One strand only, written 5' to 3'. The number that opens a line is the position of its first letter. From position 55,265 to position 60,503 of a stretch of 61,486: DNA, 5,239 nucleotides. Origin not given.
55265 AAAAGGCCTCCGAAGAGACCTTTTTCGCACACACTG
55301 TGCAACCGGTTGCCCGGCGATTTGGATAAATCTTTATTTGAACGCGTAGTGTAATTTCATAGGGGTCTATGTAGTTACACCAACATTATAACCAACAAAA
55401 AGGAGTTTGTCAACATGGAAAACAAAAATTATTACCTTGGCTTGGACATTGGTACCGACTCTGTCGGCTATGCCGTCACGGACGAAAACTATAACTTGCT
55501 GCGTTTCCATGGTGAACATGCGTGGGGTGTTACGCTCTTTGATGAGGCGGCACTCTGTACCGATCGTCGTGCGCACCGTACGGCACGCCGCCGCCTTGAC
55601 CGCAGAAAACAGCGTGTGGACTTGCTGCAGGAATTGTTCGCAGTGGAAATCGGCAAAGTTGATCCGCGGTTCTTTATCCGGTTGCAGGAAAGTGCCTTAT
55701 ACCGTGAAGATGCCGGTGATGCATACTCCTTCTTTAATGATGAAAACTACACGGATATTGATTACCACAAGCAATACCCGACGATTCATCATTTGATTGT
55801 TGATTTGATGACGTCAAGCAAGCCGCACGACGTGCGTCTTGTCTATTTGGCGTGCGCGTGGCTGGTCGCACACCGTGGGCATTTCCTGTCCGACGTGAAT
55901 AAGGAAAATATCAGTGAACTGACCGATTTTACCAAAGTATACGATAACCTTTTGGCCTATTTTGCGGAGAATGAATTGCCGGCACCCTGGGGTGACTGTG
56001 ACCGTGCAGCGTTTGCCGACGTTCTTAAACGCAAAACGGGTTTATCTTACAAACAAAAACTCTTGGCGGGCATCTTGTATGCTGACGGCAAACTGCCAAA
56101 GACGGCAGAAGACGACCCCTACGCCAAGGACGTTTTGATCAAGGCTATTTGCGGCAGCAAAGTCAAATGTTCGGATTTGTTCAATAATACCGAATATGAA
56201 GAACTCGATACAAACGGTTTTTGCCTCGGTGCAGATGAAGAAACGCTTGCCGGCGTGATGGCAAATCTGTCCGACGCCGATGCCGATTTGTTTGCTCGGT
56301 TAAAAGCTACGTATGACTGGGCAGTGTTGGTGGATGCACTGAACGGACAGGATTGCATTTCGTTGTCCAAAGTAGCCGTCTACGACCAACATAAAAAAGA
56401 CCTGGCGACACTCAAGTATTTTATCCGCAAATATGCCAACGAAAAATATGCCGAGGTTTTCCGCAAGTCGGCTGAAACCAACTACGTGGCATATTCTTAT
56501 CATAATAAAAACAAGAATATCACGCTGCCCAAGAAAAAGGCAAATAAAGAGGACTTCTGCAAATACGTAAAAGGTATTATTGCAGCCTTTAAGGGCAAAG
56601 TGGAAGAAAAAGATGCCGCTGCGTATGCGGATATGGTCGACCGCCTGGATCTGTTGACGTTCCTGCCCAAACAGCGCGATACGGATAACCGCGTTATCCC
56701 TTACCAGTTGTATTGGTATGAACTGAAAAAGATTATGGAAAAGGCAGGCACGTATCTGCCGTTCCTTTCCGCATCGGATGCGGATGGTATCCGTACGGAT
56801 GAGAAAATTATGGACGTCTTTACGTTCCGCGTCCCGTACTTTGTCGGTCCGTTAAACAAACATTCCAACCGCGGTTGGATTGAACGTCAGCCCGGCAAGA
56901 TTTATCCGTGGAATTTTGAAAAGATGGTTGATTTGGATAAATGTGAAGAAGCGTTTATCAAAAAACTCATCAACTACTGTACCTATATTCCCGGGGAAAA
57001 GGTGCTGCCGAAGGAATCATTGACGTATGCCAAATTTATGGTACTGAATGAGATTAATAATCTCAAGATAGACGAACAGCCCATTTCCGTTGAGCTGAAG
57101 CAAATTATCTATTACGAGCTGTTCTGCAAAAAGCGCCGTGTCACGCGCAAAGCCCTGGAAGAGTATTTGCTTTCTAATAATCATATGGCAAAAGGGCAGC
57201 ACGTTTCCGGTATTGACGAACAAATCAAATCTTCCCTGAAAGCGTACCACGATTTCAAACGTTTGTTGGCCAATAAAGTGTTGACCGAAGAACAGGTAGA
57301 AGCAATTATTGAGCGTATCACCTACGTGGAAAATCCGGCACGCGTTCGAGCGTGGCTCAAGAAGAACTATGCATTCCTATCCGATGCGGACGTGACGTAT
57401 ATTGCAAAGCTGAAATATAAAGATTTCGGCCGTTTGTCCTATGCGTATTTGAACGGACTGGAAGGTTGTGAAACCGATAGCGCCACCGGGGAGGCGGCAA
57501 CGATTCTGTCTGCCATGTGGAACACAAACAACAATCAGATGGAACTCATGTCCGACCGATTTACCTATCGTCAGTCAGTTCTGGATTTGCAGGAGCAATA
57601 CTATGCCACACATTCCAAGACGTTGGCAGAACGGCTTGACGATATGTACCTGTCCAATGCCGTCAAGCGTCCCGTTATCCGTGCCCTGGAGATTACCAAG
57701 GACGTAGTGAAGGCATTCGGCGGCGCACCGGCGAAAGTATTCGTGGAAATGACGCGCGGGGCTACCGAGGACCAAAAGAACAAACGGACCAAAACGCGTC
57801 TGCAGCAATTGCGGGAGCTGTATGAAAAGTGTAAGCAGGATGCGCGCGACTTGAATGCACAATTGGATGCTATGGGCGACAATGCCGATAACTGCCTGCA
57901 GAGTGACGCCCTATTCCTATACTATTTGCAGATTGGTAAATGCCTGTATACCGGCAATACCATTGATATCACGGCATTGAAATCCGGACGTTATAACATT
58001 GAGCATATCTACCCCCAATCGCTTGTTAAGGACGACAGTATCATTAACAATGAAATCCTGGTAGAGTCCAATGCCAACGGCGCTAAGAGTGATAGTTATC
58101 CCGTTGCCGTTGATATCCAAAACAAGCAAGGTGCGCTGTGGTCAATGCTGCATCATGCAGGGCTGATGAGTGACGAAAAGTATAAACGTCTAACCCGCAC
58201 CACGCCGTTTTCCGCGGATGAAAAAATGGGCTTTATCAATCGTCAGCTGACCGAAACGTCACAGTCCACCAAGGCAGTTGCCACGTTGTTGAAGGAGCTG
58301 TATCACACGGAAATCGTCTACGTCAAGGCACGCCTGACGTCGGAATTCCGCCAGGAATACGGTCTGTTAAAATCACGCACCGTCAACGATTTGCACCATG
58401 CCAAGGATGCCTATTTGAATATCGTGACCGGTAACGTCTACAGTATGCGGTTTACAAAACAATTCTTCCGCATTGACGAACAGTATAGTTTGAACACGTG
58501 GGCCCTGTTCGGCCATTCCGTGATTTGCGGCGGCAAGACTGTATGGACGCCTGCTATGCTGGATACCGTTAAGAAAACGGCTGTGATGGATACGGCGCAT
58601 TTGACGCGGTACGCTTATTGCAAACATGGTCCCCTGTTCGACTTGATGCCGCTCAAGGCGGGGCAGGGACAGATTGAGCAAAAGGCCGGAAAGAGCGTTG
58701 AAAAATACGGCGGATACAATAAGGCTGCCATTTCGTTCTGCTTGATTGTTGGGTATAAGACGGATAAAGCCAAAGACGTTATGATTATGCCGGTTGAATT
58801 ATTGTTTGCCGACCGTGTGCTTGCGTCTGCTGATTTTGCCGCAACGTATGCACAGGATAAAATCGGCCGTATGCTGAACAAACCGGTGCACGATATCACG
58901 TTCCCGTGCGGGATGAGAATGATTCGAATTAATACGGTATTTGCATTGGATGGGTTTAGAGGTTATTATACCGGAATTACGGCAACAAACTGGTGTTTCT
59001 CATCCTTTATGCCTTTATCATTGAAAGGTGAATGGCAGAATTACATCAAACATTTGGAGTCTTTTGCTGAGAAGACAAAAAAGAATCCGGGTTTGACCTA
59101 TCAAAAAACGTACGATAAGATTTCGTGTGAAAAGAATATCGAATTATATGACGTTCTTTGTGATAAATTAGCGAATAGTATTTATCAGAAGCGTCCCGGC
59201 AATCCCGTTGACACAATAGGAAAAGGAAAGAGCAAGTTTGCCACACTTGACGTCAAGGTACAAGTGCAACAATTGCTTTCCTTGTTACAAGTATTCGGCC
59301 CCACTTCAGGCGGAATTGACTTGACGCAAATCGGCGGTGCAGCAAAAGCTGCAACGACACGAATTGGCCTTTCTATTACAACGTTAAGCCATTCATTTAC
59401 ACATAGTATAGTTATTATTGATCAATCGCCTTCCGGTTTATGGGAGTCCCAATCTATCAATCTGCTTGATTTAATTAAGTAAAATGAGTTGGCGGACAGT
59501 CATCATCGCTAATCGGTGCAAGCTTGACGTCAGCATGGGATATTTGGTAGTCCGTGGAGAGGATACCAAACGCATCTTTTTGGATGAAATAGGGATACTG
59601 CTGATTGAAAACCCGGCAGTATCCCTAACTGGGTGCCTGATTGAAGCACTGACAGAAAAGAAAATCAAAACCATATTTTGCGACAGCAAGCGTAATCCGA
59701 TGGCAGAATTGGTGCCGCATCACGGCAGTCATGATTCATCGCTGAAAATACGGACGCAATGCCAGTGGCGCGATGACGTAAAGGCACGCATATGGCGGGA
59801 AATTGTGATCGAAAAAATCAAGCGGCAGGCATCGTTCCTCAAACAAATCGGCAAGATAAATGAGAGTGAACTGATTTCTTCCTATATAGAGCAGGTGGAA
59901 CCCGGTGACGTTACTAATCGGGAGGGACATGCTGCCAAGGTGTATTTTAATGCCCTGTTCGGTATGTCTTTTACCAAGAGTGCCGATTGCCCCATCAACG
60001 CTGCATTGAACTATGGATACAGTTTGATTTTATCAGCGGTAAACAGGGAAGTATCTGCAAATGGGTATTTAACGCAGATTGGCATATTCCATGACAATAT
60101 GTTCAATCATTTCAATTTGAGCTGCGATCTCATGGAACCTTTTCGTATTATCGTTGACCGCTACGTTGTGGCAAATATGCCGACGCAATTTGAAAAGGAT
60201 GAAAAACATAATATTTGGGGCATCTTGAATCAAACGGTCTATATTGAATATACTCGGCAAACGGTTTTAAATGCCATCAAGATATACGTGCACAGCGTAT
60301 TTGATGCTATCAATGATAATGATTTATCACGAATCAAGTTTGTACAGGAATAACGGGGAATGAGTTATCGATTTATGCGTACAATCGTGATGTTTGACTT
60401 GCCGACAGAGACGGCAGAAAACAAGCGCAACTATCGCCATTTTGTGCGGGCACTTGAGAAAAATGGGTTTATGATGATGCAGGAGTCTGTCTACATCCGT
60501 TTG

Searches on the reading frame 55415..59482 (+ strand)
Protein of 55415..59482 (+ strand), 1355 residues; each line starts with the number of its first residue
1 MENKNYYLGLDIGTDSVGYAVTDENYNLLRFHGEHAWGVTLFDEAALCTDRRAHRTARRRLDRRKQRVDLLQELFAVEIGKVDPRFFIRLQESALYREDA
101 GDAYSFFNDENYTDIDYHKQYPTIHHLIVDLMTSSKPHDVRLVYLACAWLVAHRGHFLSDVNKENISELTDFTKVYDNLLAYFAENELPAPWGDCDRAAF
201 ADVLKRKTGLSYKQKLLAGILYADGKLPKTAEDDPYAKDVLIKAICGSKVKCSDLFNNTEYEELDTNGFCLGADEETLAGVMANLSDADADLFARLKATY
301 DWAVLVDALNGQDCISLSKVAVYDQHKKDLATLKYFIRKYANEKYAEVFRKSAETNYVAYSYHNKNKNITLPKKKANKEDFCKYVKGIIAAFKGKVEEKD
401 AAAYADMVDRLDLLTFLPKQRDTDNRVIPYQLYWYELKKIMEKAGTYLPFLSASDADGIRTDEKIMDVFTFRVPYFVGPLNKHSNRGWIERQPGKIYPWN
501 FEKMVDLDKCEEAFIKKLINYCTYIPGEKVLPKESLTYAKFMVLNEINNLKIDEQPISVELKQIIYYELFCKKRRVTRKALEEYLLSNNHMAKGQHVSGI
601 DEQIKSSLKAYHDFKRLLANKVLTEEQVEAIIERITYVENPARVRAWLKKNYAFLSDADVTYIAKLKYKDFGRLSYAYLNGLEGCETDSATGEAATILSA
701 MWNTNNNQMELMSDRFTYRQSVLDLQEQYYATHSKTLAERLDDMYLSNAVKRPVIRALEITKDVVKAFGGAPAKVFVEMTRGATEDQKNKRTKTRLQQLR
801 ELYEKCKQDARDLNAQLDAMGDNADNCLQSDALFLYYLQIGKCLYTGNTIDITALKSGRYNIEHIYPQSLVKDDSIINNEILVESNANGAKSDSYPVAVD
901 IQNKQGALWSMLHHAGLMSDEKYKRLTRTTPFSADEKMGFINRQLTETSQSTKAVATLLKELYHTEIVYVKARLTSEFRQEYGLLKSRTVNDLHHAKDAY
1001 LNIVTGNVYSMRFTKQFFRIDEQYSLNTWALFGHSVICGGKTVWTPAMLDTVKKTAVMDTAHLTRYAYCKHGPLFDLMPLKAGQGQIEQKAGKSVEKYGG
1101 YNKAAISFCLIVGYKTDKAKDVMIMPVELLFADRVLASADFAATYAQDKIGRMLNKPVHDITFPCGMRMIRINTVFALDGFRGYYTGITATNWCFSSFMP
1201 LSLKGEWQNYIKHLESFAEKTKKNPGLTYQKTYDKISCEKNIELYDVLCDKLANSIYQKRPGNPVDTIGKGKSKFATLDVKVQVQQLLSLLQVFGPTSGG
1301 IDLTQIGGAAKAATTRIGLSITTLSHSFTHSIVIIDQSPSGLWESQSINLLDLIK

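Call 48: search_protein_families(library=pfam, proteins=[window:55415-59482:+])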
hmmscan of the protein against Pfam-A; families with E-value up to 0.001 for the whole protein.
window:55415-59482:+ (1355 aa): 6 families
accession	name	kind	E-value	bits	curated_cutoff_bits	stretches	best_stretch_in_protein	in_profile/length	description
PF16592.10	Cas9_REC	-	1.3e-126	423.9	25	1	196-723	24-538/541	REC lobe of CRISPR-associated endonuclease Cas9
PF16595.10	Cas9_PI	-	2.6e-43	149.1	25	1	1071-1344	1-264/265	PAM-interacting domain of CRISPR-associated endonuclease Cas9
PF13395.12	HNH_4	-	3.2e-17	62.7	22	1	843-896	1-53/54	HNH endonuclease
PF22702.2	Cas9_RuvC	-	2.7e-13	50.6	27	1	950-1008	2-69/151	Cas9 RuvC domain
PF16593.10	Cas9-BH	-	2e-12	47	26.3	1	51-83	1-33/33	Bridge helix of CRISPR-associated endonuclease Cas9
PF18541.7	RuvC_III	-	0.00075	20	26.2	0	938-1002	4-69/179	RuvC endonuclease subdomain 3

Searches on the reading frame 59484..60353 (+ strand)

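Call 48: search_protein_families(library=pfam, proteins=[window:59484-60353:+])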
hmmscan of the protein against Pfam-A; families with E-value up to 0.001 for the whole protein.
window:59484-60353:+ (289 aa): 1 family
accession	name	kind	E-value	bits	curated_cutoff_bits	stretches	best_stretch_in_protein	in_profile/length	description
PF01867.21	Cas_Cas1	-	3.2e-29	102.4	22.3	1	7-231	3-249/283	CRISPR associated protein Cas1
